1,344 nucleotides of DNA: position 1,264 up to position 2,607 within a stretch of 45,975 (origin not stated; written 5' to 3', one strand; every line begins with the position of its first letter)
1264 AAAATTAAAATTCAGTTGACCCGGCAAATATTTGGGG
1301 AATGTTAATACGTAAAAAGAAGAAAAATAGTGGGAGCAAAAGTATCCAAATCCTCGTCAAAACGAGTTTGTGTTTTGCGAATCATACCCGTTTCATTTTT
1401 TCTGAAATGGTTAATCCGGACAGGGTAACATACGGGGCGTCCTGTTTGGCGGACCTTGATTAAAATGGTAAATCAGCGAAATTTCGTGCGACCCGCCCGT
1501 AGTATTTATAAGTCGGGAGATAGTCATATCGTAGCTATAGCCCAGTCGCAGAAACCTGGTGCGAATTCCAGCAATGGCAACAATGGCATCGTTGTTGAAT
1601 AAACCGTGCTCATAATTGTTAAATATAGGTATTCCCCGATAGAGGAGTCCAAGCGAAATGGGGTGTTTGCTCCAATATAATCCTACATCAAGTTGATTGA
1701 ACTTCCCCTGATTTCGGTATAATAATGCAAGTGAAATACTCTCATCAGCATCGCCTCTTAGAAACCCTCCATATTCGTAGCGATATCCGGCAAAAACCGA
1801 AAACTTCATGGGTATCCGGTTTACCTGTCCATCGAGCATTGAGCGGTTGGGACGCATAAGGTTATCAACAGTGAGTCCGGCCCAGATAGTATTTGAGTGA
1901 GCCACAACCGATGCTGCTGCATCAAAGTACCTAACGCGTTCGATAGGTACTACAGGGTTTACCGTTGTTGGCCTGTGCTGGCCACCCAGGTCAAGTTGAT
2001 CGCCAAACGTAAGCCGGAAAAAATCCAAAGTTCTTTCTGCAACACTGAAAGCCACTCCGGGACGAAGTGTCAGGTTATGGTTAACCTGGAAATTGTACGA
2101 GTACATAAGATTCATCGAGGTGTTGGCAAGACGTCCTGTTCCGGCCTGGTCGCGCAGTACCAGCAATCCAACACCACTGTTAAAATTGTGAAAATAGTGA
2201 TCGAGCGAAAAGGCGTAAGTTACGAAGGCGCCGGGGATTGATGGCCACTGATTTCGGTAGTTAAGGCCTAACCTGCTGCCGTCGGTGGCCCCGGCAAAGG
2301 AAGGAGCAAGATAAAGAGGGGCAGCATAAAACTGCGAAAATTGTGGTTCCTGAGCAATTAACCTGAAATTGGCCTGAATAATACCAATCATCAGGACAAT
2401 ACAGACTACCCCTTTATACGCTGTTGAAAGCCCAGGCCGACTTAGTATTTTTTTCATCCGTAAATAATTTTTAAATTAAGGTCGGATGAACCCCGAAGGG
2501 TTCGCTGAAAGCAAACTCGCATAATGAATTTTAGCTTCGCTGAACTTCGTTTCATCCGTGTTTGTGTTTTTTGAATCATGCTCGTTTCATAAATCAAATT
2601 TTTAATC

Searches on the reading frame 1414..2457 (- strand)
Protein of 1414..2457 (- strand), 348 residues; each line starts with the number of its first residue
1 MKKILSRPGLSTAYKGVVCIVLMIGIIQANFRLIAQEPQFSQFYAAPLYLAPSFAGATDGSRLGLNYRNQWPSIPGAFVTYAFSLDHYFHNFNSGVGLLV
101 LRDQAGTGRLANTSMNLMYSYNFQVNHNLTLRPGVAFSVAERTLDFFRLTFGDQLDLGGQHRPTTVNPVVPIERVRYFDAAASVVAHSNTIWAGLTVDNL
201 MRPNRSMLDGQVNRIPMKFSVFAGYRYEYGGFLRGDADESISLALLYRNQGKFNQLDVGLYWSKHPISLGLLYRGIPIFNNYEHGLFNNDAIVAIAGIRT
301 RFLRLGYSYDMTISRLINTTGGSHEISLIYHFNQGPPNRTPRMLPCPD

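Call 65: search_protein_families(library=pfam, proteins=[window:1414-2457:-], max_evalue=0.00001)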
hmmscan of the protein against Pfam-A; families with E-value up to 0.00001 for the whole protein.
window:1414-2457:- (348 aa): 1 family
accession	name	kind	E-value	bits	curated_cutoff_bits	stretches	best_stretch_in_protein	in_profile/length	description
PF11751.14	PorP_SprF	-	2.4e-60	204.8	22.3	1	35-330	4-273/273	Type IX secretion system membrane protein PorP/SprF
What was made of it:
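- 1411..2457 (-): porP/sprF gene. PF11751, E 2e-60 (call 65)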
